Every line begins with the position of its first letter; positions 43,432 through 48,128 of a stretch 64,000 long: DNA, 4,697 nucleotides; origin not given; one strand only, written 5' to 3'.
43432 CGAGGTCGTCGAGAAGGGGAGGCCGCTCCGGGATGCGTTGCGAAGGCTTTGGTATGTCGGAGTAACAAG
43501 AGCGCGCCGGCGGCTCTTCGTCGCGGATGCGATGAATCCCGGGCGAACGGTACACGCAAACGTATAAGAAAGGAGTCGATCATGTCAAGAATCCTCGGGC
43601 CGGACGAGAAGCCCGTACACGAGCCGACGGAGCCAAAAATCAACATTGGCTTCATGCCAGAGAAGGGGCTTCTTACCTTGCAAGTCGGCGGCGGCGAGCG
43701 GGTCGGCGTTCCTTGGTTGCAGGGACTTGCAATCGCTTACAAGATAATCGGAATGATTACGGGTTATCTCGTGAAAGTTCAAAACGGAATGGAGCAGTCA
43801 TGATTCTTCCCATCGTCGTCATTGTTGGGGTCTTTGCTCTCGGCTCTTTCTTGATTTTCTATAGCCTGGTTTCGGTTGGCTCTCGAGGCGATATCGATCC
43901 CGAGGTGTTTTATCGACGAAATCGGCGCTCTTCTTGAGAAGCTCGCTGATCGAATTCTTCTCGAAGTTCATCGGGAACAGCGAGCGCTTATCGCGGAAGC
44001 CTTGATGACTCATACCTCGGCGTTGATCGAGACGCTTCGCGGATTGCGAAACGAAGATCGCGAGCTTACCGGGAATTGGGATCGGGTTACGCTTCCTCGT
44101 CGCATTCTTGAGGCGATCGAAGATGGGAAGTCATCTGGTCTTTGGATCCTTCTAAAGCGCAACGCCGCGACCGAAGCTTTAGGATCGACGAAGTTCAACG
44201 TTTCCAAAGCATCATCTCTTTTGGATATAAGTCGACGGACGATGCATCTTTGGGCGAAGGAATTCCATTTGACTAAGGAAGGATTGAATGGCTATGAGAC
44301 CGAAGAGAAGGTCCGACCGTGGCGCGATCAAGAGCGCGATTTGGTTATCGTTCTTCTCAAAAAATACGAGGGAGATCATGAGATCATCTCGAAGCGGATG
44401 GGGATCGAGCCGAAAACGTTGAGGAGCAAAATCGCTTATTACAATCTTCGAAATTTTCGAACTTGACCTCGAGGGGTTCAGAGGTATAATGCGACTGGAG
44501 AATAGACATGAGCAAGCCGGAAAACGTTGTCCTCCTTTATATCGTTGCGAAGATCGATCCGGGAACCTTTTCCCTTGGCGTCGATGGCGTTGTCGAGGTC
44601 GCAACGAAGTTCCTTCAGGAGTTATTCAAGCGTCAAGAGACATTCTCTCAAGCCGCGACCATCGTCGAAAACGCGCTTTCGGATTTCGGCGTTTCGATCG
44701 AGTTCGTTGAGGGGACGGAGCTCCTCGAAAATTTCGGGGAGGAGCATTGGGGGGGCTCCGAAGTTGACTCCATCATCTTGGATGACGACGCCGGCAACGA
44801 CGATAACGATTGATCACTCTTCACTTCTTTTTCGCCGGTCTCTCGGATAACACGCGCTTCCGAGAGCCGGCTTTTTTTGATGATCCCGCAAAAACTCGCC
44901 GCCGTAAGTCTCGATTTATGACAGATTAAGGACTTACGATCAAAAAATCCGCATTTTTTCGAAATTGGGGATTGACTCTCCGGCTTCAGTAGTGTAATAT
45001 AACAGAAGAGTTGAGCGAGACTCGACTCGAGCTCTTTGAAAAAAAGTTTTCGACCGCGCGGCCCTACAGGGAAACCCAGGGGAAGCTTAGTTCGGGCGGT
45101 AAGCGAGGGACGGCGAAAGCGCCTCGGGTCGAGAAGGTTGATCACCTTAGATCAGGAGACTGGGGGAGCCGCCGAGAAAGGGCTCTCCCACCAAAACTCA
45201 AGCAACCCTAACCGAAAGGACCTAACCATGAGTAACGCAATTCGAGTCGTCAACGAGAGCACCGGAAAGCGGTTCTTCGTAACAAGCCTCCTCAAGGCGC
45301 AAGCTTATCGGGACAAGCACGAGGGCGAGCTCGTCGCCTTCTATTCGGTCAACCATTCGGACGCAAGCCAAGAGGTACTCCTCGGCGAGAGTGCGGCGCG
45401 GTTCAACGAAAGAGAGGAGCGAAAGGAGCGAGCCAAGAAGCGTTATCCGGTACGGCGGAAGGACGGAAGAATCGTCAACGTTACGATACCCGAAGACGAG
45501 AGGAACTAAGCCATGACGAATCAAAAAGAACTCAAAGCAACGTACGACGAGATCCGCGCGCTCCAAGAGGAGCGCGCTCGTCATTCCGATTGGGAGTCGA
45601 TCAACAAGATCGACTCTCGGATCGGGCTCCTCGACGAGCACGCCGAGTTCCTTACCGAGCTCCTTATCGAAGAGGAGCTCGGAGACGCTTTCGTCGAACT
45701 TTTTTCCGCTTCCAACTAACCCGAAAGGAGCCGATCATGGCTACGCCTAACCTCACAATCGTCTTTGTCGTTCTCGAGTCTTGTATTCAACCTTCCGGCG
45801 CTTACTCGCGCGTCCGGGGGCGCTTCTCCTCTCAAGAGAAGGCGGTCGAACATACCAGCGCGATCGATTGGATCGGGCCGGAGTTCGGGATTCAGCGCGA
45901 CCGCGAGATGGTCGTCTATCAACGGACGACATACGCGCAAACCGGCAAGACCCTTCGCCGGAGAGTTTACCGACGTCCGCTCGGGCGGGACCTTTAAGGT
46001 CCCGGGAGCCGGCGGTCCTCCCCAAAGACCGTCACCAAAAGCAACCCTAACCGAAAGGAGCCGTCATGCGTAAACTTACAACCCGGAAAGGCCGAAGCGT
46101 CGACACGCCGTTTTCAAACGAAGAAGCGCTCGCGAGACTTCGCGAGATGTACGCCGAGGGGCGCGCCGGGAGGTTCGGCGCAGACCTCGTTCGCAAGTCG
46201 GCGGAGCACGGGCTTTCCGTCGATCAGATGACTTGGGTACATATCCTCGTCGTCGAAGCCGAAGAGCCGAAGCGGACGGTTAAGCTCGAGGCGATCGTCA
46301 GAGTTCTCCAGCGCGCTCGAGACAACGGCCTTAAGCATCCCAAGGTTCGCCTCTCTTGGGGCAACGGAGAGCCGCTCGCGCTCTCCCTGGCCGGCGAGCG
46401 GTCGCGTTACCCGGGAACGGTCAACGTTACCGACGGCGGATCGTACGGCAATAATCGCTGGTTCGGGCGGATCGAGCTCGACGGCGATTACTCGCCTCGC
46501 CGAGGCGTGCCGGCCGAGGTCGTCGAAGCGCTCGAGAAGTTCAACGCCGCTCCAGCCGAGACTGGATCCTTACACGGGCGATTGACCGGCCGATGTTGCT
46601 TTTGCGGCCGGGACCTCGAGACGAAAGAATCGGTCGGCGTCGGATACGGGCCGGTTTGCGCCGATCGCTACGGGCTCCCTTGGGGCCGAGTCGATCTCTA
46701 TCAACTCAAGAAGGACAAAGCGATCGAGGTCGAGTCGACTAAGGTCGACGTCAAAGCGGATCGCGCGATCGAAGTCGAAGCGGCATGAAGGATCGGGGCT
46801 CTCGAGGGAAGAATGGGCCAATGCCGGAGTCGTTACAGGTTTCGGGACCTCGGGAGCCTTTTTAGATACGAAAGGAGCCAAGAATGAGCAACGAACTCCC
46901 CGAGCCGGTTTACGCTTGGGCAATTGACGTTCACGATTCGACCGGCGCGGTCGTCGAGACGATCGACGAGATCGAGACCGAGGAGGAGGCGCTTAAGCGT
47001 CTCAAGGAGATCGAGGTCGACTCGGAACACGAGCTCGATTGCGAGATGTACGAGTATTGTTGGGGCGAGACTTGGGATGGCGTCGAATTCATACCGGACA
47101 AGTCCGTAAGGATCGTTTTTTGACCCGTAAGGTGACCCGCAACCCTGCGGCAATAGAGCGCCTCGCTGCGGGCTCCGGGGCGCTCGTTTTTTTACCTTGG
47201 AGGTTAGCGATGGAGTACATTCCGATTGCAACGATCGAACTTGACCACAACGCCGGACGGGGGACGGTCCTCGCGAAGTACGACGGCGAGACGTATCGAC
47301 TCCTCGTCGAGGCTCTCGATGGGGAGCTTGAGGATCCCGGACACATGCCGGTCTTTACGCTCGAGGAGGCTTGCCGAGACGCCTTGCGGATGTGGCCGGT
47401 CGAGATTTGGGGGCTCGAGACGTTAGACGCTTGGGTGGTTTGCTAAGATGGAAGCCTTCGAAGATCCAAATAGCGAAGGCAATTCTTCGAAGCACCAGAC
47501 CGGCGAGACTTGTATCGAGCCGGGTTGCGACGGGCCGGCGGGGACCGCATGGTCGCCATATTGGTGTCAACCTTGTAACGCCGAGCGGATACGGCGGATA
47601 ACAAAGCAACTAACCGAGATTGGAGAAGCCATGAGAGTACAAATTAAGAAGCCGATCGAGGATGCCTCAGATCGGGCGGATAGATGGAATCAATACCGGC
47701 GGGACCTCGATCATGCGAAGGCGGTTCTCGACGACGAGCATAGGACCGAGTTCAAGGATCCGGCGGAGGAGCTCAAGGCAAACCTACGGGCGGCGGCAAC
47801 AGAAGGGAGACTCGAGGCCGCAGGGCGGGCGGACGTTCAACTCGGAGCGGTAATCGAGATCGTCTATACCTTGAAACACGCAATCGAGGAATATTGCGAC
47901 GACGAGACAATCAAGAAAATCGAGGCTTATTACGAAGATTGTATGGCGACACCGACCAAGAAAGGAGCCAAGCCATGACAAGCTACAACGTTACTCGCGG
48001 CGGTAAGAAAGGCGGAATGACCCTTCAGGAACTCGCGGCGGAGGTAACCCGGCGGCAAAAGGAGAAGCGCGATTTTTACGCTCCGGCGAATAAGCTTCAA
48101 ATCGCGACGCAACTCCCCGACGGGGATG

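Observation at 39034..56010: Conserved extended Shine-Dalgarno '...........' upstream of at least 12 genes, three with the longer leader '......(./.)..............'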

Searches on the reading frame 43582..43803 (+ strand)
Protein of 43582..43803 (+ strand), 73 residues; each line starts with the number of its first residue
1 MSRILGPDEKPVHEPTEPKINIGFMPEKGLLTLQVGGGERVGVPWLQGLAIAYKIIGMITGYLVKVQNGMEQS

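Call 12: search_protein_families(library=phrogs, proteins=[window:43582-43803:+], max_evalue=0.01)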
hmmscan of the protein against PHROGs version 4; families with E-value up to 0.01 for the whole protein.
window:43582-43803:+ (73 aa): 0 families

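Call 47: search_protein_families(library=pfam, proteins=[window:43582-43803:+], max_evalue=0.05)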
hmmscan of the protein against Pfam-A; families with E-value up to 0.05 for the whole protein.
window:43582-43803:+ (73 aa): 0 families

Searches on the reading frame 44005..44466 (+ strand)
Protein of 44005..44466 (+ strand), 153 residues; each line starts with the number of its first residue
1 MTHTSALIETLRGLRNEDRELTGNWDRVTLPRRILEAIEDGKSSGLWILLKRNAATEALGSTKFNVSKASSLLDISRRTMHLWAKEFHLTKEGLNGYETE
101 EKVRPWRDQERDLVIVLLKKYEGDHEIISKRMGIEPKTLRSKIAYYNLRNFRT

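Call 47: search_protein_families(library=pfam, proteins=[window:44005-44466:+], max_evalue=0.05)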
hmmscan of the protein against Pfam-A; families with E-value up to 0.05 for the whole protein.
window:44005-44466:+ (153 aa): 3 families
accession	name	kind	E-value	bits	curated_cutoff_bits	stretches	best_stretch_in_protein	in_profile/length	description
PF02954.25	HTH_8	-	2.4e-09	37.2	22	1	57-81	12-36/42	Bacterial regulatory protein, Fis family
PF13551.12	HTH_29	-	0.012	16.1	28.1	0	61-88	13-37/64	Winged helix-turn helix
PF13384.12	HTH_23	-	0.046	14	24.6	0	63-94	17-46/50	Homeodomain-like domain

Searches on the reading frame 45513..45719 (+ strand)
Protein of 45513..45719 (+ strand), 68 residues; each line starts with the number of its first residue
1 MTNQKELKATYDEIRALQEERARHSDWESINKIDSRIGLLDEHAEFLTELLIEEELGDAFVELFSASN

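Call 47: search_protein_families(library=pfam, proteins=[window:45513-45719:+], max_evalue=0.05)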
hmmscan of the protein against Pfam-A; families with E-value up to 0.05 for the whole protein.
window:45513-45719:+ (68 aa): 1 family
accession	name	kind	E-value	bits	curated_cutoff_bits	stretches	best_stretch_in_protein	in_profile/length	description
PF22652.1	DUF7006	-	0.017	15.7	27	1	3-48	28-69/112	Family of unknown function (DUF7006)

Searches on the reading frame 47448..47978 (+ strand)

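Call 47: search_protein_families(library=pfam, proteins=[window:47448-47978:+], max_evalue=0.05)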
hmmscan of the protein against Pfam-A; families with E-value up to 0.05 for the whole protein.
window:47448-47978:+ (176 aa): 1 family
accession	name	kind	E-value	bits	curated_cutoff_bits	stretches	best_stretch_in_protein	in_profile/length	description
PF21329.2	CYP38_PsbQ-like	-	0.026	15.5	27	0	42-111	11-70/117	Peptidyl-prolyl cis-trans isomerase CYP38-like, PsbQ-like domain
